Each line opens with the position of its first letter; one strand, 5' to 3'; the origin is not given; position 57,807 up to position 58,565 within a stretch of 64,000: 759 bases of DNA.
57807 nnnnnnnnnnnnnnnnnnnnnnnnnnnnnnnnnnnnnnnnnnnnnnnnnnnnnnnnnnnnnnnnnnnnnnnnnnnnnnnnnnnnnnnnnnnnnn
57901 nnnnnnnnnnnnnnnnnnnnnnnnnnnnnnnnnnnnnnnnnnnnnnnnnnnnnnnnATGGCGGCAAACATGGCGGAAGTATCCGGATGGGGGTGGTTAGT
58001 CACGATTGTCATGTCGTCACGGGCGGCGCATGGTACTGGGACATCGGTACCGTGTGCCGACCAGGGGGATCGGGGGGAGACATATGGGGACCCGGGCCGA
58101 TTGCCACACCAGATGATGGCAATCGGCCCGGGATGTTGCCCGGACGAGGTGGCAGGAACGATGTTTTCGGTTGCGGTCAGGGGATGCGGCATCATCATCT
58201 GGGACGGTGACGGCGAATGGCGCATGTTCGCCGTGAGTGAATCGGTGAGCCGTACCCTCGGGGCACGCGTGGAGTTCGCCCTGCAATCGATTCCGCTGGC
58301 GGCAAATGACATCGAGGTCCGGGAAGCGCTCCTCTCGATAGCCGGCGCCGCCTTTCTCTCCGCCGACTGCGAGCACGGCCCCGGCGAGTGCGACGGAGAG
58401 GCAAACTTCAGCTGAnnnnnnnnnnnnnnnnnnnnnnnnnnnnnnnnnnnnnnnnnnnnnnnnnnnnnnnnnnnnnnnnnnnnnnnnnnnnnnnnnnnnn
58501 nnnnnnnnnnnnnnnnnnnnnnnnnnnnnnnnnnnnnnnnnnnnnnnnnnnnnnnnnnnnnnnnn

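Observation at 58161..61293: Small cysteine-containing ORF, an 11-C homopolymer and a three-gene ABC-2 exporter form a compact unit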

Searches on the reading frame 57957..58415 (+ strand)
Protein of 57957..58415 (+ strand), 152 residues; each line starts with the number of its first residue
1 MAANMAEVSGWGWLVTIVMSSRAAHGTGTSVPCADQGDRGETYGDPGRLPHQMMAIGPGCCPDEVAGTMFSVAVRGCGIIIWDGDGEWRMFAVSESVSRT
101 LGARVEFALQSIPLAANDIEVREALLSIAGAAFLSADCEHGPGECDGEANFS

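Call 5: search_protein_families(library=pfam, proteins=[window:57957-58415:+], max_evalue=0.1)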
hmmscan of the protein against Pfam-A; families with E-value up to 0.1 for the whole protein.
window:57957-58415:+ (152 aa): 0 families

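Call 7: find_homologous_proteins(query=window:57957-58415:+, max_evalue=0.01)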
Query window:57957-58415:+ (152 aa): 58 proteins with E <= 0.01 among 127 candidates.
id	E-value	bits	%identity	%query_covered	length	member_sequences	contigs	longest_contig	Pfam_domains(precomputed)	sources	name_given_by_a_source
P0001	2.8e-47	178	100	55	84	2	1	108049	-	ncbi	-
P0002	7.1e-44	167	79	65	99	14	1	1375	-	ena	-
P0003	1.4e-33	134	63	65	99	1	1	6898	-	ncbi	ncbi:MAG: hypothetical protein ACR2GO_07940 [Candidatus Limnocylindria bacterium]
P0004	1.3e-32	131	69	55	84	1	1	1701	-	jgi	-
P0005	5.3e-31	125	69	55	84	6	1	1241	-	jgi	jgi:hypothetical protein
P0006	1.0e-30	124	71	55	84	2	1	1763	-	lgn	-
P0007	1.4e-30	124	67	55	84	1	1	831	-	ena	-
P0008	1.6e-30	124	65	55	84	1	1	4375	-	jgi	jgi:hypothetical protein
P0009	2.4e-30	123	68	55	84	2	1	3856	-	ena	-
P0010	3.1e-30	123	67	55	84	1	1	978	-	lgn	-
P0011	3.9e-30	122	64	55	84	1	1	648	-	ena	-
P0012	4.1e-30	122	65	55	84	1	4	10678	-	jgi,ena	jgi:hypothetical protein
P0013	6.0e-30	122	70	55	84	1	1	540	-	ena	-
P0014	7.1e-30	122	68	54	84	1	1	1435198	-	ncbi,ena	-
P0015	7.6e-30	122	64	55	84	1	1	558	-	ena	-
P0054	1.1e-24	105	60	55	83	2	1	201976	-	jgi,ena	-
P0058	8.3e-16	76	53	52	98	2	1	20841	-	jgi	jgi:hypothetical protein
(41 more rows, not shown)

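Call 9: find_encoding_contigs(protein=P0014, flank=6000, max_places=2)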
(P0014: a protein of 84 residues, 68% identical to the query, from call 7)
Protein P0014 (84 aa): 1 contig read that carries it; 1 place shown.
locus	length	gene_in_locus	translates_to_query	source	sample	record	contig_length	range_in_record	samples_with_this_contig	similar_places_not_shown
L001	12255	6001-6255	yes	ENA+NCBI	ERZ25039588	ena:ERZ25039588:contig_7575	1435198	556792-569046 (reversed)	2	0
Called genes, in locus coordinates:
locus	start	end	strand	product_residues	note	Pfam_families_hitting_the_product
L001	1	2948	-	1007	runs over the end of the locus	PF02463:SMC_N (faint), PF00005:ABC_tran (faint), PF13191:AAA_16 (faint), PF13304:AAA_21 (faint), PF13555:AAA_29 (faint), PF20703:nSTAND1 (faint), PF17760:UvrA_inter, PF17755:UvrA_DNA-bind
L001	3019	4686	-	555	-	PF00232:Glyco_hydro_1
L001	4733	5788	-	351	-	PF00356:LacI, PF00532:Peripla_BP_1, PF13407:Peripla_BP_4, PF13377:Peripla_BP_3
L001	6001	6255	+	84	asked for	-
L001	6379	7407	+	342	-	PF00005:ABC_tran, PF13304:AAA_21 (weak), PF13732:DrrA1-3_C (weak)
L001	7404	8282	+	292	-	PF01061:ABC2_membrane (weak)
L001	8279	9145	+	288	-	PF01061:ABC2_membrane, PF12698:ABC2_membrane_3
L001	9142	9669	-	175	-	-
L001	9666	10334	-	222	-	PF03167:UDG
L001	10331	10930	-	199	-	-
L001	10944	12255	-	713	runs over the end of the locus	PF00270:DEAD (faint), PF04851:ResIII, PF17757:UvrB_inter, PF27431:UvrB_3rd, PF00271:Helicase_C, PF12344:UvrB, PF02151:UVR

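Call 10: find_encoding_contigs(protein=P0054, flank=6000, max_places=2)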
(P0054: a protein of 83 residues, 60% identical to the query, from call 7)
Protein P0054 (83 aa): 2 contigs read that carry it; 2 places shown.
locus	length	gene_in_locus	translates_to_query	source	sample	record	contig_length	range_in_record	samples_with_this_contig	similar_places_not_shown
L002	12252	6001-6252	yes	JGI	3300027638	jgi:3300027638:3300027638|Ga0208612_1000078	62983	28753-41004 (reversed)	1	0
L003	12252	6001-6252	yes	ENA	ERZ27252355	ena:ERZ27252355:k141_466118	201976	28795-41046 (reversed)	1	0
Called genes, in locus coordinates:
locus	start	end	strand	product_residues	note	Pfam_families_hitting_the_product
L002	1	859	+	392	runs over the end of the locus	PF00211:Guanylate_cyc, PF21783:YNCE (faint)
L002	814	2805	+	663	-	PF00496:SBP_bac_5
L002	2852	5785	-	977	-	PF00005:ABC_tran (faint), PF02463:SMC_N (faint), PF13191:AAA_16 (faint), PF13304:AAA_21 (faint), PF13555:AAA_29 (faint), PF20703:nSTAND1 (faint), PF17760:UvrA_inter, PF17755:UvrA_DNA-bind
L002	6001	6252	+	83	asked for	-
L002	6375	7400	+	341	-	PF00005:ABC_tran, PF13304:AAA_21 (faint), PF13732:DrrA1-3_C (weak)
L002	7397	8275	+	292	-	PF01061:ABC2_membrane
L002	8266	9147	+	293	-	PF01061:ABC2_membrane, PF12698:ABC2_membrane_3 (weak)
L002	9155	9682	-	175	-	-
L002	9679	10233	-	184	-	PF03167:UDG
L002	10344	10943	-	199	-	-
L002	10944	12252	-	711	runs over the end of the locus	PF00270:DEAD (faint), PF04851:ResIII, PF17757:UvrB_inter, PF27431:UvrB_3rd, PF00271:Helicase_C, PF12344:UvrB, PF02151:UVR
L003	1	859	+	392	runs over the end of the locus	PF00211:Guanylate_cyc, PF21783:YNCE (faint)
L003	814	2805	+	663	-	PF00496:SBP_bac_5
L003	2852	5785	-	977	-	PF00005:ABC_tran (faint), PF02463:SMC_N (faint), PF13191:AAA_16 (faint), PF13304:AAA_21 (faint), PF13555:AAA_29 (faint), PF20703:nSTAND1 (faint), PF17760:UvrA_inter, PF17755:UvrA_DNA-bind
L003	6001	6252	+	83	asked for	-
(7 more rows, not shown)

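Call 11: find_encoding_contigs(protein=P0058, flank=6000, max_places=2)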
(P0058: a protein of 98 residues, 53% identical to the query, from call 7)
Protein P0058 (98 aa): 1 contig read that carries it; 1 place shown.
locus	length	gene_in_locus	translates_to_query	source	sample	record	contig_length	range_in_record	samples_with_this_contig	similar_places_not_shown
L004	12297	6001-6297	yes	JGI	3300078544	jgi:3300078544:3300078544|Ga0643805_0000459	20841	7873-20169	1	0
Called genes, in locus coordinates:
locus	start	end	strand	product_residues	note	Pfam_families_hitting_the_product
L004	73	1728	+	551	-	PF00580:UvrD-helicase, PF13245:AAA_19, PF13604:AAA_30 (faint), PF13087:AAA_12 (faint), PF00580:UvrD-helicase, PF13361:UvrD_C, PF13538:UvrD_C_2 (faint)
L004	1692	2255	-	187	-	PF01966:HD (weak)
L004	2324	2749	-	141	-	PF01243:PNPOx_N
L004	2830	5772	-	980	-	PF00005:ABC_tran (faint), PF02463:SMC_N (faint), PF13191:AAA_16 (faint), PF13304:AAA_21 (faint), PF13555:AAA_29 (faint), PF20703:nSTAND1 (faint), PF17760:UvrA_inter, PF17755:UvrA_DNA-bind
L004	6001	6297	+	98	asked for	-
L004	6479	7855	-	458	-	PF00232:Glyco_hydro_1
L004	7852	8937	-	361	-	PF00528:BPD_transp_1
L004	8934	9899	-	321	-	PF00528:BPD_transp_1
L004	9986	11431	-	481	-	PF01547:SBP_bac_1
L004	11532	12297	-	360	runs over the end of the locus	PF00356:LacI, PF00532:Peripla_BP_1, PF13407:Peripla_BP_4, PF13377:Peripla_BP_3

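Call 42: find_encoding_contigs(protein=P0001, flank=1500, max_places=8)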
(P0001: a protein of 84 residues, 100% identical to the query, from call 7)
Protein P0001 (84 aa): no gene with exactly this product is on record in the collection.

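Call 43: find_encoding_contigs(protein=P0002, flank=1500, max_places=8)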
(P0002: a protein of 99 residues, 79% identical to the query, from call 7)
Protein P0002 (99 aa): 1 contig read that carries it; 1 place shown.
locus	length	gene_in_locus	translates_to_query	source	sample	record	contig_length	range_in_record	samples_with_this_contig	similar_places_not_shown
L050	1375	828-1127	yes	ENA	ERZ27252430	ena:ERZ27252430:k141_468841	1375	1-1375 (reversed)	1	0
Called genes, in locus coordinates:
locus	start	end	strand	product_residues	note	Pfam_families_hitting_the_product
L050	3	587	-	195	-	?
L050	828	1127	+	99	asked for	-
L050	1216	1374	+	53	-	?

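Call 45: list_cluster_members(proteins=[P0001, P0002])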
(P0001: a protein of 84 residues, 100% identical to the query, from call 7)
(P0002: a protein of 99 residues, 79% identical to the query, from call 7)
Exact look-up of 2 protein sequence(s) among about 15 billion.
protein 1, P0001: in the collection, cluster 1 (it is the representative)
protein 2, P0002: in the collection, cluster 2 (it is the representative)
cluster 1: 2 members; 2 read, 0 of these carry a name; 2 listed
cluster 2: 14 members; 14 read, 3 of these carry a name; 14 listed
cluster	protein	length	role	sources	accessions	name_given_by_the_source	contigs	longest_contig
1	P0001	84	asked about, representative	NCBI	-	-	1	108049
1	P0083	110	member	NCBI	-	-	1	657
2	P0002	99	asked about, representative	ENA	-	-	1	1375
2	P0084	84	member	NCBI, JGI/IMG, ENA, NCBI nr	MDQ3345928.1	MAG: hypothetical protein M3473_06480 [Chloroflexota bacterium] | hypothetical protein | hypothetical protein [Chloroflexota bacterium]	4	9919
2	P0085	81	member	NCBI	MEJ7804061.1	MAG: hypothetical protein WKH68_11945 [Candidatus Limnocylindria bacterium]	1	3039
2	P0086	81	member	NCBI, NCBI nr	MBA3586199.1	MAG: hypothetical protein H0W41_01020 [Chloroflexi bacterium] | hypothetical protein [Chloroflexota bacterium]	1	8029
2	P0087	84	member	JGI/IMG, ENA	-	-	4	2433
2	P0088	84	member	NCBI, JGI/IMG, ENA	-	-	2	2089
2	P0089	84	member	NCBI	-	-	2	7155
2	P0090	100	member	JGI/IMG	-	-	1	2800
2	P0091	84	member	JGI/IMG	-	-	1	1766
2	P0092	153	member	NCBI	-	-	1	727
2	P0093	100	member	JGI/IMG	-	-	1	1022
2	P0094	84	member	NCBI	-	-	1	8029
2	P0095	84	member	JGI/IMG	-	-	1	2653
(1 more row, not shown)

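Call 46: find_encoding_contigs(protein=P0083, flank=1500, max_places=4)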
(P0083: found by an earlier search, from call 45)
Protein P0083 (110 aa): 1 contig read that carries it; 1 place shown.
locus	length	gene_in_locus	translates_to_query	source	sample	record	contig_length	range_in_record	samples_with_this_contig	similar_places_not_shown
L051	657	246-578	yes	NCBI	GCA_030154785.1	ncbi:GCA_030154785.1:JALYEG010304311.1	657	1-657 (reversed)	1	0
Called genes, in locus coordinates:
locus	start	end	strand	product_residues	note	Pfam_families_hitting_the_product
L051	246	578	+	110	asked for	-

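Call 47: find_encoding_contigs(protein=P0084, flank=1500, max_places=6)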
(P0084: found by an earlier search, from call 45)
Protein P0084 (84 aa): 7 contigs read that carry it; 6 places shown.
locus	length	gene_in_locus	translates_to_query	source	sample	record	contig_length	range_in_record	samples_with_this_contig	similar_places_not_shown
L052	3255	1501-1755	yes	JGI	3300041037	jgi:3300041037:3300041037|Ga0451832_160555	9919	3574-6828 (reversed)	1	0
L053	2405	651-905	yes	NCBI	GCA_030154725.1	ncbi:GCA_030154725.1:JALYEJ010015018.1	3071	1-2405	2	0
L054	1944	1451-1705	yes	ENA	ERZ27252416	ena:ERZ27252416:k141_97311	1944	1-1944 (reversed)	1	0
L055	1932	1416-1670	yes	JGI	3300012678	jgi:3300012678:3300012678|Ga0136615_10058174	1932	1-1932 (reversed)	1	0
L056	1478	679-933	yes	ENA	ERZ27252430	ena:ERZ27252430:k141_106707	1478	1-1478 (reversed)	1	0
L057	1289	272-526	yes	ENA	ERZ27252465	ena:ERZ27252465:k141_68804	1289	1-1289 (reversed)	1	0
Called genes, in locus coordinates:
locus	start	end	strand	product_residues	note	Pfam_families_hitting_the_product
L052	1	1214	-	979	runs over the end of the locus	PF00005:ABC_tran (faint), PF02463:SMC_N (faint), PF13191:AAA_16 (faint), PF13304:AAA_21 (faint), PF13555:AAA_29 (faint), PF20703:nSTAND1 (faint), PF17760:UvrA_inter, PF17755:UvrA_DNA-bind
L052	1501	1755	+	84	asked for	-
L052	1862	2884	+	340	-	PF00005:ABC_tran, PF13304:AAA_21 (faint), PF13732:DrrA1-3_C (weak)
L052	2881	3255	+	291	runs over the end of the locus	PF01061:ABC2_membrane (weak)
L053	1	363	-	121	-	?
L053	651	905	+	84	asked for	-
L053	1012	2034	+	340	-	PF00005:ABC_tran, PF13304:AAA_21 (faint), PF13732:DrrA1-3_C (faint)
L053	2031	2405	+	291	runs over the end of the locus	PF01061:ABC2_membrane (weak)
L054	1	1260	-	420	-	?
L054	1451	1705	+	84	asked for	-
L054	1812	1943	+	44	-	?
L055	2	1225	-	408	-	?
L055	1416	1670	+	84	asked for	-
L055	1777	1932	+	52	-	?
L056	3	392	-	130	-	?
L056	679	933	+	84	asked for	-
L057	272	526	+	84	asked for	-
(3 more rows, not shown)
